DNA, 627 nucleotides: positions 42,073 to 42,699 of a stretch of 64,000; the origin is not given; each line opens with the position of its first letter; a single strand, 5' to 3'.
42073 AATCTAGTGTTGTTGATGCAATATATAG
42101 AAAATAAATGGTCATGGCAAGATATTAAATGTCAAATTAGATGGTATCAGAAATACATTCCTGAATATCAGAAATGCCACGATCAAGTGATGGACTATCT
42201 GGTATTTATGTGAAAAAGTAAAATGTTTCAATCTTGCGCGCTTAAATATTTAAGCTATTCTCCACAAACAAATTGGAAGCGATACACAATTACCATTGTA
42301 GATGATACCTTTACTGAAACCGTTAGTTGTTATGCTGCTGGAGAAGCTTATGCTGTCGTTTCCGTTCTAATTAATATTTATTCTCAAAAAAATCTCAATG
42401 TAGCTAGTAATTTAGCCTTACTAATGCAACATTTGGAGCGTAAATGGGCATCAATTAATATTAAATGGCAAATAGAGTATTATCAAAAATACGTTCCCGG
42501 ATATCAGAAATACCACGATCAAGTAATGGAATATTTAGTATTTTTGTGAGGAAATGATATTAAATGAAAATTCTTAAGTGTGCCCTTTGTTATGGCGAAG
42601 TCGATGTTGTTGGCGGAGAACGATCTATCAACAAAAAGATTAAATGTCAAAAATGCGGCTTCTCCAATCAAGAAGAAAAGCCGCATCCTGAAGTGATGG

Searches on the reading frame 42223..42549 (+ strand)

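Call 6: search_protein_families(library=pfam, proteins=[window:42223-42549:+], max_evalue=1)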
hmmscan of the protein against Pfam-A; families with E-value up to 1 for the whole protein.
window:42223-42549:+ (108 aa): 1 family
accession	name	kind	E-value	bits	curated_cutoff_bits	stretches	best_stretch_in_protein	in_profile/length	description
PF07886.16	BA14K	-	0.14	12.6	26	1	3-17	3-17/30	BA14K-like protein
